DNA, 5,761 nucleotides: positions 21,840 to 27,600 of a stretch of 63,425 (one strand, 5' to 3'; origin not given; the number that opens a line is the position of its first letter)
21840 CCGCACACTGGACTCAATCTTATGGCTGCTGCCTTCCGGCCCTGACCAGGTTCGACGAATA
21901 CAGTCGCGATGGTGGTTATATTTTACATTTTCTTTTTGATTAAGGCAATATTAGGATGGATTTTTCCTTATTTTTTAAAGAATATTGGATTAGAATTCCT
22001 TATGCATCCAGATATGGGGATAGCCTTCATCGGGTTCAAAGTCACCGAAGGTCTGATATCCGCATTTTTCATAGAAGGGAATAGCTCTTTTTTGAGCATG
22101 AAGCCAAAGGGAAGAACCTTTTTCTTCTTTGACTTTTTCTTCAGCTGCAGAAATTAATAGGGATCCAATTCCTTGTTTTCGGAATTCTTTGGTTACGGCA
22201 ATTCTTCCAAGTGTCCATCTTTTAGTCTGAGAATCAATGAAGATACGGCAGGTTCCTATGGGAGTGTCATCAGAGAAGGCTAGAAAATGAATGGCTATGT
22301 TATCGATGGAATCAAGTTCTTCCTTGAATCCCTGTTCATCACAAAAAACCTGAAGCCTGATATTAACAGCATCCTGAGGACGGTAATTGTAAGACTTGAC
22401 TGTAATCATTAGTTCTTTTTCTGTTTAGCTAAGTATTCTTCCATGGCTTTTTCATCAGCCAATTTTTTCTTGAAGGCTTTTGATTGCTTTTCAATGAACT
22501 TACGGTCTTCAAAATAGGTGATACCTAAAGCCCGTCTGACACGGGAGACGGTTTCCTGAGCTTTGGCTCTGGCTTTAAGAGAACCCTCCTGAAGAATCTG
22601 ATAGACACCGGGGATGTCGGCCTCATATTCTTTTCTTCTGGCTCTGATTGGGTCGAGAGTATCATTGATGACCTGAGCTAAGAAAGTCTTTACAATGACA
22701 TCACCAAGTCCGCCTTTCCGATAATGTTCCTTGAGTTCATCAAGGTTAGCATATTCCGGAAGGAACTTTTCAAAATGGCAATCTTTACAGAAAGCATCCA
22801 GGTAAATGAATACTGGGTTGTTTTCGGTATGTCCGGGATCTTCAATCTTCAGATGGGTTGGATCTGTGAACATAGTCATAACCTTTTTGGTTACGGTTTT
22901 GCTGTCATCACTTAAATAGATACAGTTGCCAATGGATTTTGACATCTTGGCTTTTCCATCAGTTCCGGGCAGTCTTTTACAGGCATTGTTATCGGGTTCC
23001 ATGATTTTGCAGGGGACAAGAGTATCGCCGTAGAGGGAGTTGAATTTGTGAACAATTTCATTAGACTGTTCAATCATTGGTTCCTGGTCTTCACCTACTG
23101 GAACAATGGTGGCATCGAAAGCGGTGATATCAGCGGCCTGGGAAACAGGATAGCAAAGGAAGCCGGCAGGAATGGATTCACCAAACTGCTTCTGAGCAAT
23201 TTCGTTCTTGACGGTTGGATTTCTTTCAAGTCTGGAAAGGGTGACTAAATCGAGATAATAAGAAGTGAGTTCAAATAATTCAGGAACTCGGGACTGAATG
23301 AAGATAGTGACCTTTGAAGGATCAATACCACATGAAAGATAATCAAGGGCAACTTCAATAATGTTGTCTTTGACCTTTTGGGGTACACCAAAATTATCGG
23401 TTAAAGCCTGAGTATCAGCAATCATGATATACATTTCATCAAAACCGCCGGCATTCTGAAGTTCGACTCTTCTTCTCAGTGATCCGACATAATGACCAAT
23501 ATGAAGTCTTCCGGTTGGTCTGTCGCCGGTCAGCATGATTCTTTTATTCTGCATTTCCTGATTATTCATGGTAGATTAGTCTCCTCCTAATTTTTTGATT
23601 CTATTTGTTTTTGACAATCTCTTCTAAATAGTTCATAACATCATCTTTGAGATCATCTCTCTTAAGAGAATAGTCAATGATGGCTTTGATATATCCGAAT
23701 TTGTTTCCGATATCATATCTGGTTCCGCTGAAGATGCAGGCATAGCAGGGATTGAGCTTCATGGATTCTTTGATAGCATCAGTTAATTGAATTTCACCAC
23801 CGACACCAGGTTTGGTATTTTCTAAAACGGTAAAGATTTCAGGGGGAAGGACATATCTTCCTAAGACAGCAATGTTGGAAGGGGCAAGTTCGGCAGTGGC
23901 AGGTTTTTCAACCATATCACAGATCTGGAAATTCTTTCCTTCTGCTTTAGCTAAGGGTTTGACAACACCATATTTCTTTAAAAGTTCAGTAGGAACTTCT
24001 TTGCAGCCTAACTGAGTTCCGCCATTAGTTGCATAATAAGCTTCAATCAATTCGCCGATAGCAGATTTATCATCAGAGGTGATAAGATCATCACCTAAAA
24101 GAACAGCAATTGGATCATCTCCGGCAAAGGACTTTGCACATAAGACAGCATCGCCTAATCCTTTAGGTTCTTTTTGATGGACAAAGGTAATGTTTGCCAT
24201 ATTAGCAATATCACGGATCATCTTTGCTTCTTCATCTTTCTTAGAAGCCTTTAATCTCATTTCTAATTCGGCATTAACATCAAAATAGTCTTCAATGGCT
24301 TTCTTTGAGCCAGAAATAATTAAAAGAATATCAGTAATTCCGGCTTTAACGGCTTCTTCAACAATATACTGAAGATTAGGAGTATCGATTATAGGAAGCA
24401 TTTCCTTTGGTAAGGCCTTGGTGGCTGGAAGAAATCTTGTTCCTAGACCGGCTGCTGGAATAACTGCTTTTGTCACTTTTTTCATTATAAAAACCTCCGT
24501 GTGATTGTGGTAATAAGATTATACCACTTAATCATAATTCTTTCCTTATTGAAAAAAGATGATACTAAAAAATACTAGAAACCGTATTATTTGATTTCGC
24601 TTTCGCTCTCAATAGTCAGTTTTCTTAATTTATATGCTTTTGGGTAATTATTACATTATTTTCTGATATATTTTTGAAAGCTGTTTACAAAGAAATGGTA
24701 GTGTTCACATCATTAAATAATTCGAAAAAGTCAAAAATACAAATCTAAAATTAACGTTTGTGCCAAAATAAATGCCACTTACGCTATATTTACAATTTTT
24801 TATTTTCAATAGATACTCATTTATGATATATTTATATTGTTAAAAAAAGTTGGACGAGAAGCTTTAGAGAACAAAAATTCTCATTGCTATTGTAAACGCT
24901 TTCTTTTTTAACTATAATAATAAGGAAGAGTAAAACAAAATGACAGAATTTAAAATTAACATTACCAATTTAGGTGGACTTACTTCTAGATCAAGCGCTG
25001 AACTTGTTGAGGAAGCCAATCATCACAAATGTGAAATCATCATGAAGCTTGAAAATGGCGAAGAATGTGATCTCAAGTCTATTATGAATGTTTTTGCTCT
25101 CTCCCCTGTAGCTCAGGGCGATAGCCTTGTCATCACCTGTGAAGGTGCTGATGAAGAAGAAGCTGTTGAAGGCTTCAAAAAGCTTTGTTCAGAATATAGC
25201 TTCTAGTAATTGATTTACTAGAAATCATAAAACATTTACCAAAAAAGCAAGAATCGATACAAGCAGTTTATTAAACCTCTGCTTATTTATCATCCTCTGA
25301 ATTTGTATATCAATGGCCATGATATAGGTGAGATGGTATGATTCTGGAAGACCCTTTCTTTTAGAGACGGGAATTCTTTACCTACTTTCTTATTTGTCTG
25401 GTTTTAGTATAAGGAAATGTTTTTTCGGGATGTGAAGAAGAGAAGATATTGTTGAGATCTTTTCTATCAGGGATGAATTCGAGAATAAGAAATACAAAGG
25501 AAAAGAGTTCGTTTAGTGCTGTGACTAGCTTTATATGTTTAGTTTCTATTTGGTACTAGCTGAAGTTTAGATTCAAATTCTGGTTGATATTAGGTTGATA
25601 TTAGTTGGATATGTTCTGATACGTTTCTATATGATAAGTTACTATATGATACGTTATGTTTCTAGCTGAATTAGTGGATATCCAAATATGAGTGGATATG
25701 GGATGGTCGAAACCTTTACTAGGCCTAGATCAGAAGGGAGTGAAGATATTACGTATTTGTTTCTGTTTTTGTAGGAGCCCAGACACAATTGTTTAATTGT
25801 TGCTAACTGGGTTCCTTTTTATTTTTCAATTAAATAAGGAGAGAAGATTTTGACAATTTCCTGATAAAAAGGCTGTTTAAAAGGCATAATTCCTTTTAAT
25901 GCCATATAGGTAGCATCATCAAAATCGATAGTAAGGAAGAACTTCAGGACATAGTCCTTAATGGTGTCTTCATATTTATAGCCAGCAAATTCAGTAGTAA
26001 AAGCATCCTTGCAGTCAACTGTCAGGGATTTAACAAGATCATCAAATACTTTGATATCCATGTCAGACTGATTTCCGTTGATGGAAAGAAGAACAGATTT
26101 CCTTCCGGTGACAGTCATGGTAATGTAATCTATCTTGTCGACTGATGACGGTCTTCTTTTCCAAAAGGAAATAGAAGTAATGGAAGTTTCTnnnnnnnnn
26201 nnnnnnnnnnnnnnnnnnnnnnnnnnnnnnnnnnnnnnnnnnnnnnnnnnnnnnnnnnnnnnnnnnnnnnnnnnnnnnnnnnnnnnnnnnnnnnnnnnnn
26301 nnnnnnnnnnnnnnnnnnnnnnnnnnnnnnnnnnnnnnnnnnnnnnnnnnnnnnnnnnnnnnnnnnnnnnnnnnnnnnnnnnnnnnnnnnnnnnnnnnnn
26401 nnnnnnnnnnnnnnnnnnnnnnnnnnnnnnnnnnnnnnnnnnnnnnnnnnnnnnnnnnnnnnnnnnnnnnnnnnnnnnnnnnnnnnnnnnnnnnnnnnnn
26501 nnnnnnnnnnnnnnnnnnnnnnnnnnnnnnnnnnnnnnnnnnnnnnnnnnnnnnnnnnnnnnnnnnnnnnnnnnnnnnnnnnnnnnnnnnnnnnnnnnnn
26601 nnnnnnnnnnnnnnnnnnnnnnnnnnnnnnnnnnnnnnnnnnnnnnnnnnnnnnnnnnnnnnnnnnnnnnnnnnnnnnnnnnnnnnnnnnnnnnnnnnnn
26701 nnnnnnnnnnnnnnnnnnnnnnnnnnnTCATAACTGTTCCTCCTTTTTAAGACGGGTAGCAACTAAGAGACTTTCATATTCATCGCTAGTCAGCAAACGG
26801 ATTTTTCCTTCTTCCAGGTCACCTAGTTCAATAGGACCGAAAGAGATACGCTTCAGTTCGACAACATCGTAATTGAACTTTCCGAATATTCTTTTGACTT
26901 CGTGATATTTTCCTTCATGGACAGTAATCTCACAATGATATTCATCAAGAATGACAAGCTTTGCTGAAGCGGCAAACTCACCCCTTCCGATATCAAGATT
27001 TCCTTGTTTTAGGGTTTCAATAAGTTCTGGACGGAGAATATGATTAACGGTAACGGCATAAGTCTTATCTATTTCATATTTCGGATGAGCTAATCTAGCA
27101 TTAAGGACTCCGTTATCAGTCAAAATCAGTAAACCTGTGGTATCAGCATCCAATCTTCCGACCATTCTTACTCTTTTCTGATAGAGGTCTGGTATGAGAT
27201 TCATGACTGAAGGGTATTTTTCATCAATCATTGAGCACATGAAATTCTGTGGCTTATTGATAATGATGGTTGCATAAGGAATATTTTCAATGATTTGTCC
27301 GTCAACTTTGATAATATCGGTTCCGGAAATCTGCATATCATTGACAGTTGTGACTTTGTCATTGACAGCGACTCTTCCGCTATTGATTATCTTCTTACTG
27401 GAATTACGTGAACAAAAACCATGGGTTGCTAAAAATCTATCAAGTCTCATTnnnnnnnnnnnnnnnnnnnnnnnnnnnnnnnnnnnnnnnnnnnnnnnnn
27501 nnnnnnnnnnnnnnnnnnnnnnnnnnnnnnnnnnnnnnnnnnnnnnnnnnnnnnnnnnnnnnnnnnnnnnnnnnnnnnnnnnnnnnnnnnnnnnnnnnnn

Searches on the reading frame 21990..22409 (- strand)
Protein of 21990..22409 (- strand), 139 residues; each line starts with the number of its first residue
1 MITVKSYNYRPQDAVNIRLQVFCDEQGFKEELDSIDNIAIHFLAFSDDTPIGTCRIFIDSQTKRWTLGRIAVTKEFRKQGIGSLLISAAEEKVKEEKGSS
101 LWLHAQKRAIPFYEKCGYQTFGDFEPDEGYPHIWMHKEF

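Call 78: search_protein_families(library=pfam, proteins=[window:21990-22409:-], max_evalue=0.00001)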
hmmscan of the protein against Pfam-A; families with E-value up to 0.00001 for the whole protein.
window:21990-22409:- (139 aa): 4 families
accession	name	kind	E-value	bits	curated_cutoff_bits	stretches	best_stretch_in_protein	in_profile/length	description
PF00583.31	Acetyltransf_1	-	1.9e-18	67.3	20.7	1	35-118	29-116/116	Acetyltransferase (GNAT) family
PF13673.13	Acetyltransf_10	-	4.6e-17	62.6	23.6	1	20-138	14-127/128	Acetyltransferase (GNAT) domain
PF13508.13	Acetyltransf_7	-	4.9e-17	62.5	27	1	40-119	4-83/84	Acetyltransferase (GNAT) domain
PF08445.16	FR47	-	6.7e-06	26.4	22.1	1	66-120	23-79/86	FR47-like protein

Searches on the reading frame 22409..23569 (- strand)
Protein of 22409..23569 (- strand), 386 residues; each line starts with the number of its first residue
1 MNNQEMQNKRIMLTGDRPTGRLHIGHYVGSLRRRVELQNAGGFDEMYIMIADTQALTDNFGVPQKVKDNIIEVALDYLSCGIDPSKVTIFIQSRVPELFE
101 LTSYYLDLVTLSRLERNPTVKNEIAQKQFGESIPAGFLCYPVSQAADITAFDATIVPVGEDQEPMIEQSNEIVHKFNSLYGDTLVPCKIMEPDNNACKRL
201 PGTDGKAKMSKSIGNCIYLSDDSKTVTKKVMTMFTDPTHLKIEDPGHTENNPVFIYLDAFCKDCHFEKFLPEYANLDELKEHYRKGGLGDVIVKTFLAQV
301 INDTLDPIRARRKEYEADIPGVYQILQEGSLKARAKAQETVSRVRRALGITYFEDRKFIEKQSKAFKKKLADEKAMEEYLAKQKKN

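Call 78: search_protein_families(library=pfam, proteins=[window:22409-23569:-], max_evalue=0.00001)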
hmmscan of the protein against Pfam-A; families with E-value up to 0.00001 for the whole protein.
window:22409-23569:- (386 aa): 1 family
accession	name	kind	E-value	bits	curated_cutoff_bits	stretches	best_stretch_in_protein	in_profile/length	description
PF00579.31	tRNA-synt_1b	-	9.2e-51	173.3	21.1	1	9-304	5-290/292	tRNA synthetases class I (W and Y)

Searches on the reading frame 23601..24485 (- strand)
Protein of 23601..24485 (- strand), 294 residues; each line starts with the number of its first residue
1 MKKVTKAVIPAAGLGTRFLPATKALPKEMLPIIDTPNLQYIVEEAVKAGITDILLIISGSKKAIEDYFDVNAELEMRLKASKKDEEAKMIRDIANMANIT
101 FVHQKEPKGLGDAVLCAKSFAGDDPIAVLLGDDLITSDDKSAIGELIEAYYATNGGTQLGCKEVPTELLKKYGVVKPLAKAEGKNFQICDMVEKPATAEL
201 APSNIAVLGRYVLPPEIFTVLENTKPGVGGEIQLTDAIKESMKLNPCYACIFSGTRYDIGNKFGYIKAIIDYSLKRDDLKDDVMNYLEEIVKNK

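Call 79: search_protein_families(library=pfam, proteins=[window:23601-24485:-], max_evalue=0.00001)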
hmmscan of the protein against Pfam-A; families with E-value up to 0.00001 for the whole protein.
window:23601-24485:- (294 aa): 1 family
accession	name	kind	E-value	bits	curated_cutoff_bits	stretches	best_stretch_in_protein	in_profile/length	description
PF00483.29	NTP_transferase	-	5.4e-31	108.5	21.2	1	6-269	1-239/245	Nucleotidyl transferase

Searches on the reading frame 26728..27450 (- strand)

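Call 79: search_protein_families(library=pfam, proteins=[window:26728-27450:-], max_evalue=0.00001)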
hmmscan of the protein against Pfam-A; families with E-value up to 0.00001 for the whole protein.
window:26728-27450:- (240 aa): 2 families
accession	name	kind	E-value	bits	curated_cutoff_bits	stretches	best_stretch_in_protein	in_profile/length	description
PF00849.27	PseudoU_synth_2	-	1e-17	65.2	26.8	1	61-189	2-150/152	RNA pseudouridylate synthase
PF01479.30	S4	-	1.3e-09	38.1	22.8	1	1-47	1-48/48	S4 domain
